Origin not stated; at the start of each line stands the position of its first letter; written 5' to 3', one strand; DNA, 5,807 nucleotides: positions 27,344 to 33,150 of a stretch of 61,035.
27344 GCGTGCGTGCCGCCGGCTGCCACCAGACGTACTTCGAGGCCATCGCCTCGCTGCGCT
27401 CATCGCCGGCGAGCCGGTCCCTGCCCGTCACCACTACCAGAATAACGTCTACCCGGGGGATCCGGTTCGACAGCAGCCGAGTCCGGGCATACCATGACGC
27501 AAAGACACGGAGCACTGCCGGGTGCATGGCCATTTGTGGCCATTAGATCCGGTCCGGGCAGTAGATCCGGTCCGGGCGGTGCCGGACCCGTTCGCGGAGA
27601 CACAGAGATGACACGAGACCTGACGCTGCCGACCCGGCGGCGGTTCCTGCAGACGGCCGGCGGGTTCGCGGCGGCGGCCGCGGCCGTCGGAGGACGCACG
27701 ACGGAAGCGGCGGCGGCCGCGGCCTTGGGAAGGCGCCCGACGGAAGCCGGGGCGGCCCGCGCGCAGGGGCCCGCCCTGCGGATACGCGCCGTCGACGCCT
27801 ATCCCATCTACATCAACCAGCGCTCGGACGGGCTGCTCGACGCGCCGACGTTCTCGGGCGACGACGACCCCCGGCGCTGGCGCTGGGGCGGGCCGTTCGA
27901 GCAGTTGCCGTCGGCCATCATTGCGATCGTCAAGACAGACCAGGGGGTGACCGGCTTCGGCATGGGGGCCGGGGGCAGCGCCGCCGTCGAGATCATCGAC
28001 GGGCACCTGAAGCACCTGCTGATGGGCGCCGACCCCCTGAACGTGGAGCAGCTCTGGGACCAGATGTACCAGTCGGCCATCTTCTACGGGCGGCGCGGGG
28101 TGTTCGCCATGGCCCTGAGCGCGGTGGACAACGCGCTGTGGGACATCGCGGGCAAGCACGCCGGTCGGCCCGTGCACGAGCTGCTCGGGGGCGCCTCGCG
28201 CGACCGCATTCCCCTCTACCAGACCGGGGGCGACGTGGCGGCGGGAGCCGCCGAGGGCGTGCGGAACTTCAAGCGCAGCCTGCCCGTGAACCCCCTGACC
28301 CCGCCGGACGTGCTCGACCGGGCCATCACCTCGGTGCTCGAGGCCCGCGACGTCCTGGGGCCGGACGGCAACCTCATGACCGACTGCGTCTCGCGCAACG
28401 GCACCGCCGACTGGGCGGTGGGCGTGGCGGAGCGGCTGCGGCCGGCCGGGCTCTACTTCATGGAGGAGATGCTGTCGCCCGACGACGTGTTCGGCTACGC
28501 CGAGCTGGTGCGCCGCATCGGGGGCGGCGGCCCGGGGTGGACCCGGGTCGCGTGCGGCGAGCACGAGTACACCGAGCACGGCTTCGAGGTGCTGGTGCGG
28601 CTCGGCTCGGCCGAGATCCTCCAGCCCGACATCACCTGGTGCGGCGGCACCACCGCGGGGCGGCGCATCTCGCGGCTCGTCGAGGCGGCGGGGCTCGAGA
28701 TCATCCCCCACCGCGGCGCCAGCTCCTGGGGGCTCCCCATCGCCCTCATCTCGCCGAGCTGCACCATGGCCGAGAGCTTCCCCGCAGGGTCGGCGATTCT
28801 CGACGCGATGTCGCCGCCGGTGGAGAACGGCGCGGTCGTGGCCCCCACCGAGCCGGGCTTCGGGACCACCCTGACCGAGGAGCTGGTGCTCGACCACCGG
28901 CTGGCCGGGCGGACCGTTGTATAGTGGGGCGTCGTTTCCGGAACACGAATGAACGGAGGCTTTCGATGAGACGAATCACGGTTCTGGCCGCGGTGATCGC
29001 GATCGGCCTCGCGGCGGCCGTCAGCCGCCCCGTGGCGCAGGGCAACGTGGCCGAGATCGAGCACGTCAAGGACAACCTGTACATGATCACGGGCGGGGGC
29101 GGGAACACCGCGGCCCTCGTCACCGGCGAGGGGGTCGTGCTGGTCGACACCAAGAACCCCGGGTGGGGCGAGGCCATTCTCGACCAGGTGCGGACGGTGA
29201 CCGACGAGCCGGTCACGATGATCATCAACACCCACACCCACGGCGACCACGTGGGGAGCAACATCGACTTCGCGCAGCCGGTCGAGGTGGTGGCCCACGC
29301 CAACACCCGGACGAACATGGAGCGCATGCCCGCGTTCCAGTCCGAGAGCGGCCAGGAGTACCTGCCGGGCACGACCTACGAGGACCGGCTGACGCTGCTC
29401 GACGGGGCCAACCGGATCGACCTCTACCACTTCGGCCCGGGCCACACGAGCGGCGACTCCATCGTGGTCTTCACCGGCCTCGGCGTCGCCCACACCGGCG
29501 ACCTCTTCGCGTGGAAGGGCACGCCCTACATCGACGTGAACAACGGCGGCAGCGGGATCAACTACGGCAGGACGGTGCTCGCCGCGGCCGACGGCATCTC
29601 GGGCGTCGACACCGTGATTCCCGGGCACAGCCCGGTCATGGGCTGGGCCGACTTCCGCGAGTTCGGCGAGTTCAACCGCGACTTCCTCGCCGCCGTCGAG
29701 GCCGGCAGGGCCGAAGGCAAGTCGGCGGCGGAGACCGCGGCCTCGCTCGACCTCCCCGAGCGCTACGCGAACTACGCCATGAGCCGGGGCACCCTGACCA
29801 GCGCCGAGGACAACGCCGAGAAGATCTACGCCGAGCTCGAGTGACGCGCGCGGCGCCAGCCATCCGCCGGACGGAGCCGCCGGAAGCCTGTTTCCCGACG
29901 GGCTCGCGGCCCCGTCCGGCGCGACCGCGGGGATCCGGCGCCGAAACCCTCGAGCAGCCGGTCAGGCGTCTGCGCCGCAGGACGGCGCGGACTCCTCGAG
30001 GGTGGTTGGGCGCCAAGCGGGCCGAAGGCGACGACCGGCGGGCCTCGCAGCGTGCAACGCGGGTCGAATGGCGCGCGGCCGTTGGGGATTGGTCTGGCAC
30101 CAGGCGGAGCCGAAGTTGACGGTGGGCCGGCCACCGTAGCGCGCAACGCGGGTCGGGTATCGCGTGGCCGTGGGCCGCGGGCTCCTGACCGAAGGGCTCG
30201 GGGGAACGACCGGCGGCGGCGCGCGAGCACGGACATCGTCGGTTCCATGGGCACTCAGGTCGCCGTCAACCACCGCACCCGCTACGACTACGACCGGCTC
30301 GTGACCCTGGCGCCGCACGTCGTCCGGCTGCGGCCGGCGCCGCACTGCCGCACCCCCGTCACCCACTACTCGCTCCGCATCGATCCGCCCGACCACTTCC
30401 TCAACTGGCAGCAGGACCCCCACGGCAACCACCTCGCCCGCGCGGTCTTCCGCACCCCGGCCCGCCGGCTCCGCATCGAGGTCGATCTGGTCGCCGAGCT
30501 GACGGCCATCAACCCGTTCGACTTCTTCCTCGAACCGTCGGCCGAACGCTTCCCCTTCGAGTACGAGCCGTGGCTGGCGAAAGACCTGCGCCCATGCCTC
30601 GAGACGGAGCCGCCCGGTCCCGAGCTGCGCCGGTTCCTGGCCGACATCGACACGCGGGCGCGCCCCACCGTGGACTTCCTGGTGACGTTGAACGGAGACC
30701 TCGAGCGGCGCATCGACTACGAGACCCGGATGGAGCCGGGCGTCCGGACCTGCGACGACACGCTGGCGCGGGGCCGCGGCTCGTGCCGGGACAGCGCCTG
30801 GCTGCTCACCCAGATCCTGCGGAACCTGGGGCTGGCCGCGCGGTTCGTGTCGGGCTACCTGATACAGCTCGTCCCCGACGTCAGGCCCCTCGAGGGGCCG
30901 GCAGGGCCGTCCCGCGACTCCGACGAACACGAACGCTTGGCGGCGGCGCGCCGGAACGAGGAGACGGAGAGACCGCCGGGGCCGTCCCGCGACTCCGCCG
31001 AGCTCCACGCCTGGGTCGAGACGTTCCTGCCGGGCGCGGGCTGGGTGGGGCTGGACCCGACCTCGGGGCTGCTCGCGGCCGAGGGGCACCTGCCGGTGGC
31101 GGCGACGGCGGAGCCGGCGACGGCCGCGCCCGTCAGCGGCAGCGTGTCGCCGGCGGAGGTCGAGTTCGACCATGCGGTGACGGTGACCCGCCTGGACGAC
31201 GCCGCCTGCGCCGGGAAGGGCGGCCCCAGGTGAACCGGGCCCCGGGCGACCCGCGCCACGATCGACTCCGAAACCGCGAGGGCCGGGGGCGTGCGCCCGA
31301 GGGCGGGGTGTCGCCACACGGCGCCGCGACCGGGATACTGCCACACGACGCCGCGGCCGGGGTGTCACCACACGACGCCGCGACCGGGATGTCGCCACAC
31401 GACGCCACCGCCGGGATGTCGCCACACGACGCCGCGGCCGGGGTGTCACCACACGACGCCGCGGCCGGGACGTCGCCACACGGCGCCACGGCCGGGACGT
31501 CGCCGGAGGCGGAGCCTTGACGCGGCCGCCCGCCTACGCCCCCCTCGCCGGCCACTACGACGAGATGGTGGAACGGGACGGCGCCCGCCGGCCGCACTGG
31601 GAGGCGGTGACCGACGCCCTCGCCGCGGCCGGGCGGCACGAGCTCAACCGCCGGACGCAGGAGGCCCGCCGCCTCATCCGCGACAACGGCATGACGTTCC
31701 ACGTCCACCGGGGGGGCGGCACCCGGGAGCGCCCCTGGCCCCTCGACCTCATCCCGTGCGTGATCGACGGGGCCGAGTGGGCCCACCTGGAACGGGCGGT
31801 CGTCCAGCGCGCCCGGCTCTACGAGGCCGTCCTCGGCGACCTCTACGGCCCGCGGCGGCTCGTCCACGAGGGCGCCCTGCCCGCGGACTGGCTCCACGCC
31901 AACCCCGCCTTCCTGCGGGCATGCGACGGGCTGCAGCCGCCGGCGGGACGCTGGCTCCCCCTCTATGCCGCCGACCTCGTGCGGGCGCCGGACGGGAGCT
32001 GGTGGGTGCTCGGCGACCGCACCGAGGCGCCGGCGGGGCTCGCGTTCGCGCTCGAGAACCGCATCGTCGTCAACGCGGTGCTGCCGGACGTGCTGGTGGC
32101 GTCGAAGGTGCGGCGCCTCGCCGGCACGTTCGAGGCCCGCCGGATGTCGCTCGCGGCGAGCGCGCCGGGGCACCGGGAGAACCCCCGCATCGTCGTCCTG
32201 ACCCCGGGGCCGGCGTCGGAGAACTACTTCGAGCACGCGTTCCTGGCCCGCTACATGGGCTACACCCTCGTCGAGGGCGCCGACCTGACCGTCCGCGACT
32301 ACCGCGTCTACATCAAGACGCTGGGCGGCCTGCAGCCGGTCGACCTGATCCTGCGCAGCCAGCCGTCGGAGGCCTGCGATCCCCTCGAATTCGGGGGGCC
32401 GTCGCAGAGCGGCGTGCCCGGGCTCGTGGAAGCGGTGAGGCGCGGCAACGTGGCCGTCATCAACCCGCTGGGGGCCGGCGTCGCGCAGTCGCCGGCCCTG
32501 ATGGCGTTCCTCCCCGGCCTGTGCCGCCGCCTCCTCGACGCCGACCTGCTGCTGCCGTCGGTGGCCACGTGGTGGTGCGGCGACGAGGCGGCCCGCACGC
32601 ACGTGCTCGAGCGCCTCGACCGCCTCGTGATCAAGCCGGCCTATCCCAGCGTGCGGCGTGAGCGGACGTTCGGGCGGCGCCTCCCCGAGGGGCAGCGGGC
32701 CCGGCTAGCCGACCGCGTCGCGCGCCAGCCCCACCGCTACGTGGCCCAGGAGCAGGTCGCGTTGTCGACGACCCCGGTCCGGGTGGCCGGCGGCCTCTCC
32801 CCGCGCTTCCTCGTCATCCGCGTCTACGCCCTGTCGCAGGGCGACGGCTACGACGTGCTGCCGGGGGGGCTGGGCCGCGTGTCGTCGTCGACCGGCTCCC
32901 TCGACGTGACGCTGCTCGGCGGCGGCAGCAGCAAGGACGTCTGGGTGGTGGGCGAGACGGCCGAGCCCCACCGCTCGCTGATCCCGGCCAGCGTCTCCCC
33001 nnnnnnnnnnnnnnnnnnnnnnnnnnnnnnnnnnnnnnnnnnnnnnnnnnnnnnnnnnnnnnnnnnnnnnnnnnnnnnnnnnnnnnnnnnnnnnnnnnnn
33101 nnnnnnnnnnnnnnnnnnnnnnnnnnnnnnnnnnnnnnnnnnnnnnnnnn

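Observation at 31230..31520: In-phase 27-bp tandem repeat forms a possible 96-aa repeat-peptide ORF, coupled at both ends, inside the transglutaminase/ATP-grasp operon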

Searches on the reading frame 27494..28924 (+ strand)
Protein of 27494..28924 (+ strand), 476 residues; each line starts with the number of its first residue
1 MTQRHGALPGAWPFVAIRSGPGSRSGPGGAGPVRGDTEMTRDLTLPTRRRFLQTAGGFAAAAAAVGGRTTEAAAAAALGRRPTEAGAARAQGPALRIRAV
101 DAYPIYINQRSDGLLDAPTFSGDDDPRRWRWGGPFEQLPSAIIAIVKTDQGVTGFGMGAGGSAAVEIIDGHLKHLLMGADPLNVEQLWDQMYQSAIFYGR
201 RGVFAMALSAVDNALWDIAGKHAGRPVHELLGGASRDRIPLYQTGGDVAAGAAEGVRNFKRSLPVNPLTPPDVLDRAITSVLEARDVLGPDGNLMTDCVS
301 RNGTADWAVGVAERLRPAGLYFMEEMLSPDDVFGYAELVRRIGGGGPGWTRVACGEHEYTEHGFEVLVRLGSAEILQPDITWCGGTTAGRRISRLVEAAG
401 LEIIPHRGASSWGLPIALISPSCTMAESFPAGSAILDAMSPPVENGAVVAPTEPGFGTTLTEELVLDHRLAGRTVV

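Call 5: search_protein_families(library=pfam, proteins=[window:27494-28924:+])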
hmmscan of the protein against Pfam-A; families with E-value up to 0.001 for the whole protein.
window:27494-28924:+ (476 aa): 2 families
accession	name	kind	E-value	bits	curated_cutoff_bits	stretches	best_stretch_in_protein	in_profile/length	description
PF13378.12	MR_MLE_C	-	3.8e-33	115.5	29.4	1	253-463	12-218/219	Enolase C-terminal domain-like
PF02746.21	MR_MLE_N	-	1.9e-16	60.7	22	1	142-232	29-117/117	Mandelate racemase / muconate lactonizing enzyme, N-terminal domain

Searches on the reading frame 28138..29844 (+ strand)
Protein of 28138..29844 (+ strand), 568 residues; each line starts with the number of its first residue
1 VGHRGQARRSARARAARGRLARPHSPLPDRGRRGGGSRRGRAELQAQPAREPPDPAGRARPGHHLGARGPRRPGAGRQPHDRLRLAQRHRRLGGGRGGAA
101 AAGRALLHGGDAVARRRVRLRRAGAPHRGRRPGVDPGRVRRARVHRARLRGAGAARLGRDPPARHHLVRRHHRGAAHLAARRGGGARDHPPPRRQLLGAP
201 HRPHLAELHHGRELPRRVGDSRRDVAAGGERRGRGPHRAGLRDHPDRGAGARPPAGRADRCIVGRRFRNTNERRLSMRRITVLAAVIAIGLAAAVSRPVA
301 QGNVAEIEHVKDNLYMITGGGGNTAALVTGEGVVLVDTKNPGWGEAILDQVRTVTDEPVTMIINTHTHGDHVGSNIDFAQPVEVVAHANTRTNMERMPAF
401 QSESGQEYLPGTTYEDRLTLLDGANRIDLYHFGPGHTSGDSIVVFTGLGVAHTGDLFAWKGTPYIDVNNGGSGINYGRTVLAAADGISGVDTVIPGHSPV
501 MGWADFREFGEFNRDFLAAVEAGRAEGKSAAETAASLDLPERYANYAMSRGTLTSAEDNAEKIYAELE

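Call 5: search_protein_families(library=pfam, proteins=[window:28138-29844:+])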
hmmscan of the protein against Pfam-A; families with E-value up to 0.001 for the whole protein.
window:28138-29844:+ (568 aa): 2 families
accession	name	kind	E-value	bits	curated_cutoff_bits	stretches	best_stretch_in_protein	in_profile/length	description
PF00753.33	Lactamase_B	-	8.7e-13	49.1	22.7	1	318-467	2-161/196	Metallo-beta-lactamase superfamily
PF12706.13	Lactamase_B_2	-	0.00099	19.2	27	0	340-404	6-82/200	Beta-lactamase superfamily domain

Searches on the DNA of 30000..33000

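Call 7: search_rna_families(source=window, start=30000, end=33000, threshold=evalue, max_evalue=1)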
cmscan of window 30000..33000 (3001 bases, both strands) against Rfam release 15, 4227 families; matches with E-value up to 1: 1.
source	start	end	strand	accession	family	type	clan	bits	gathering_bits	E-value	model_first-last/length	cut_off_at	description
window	31822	31871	-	RF01068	Guanidine-II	Cis-reg; riboswitch;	-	19.5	32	0.69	1-48/48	no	Guanidine-II riboswitch aptamer (mini-ykkC)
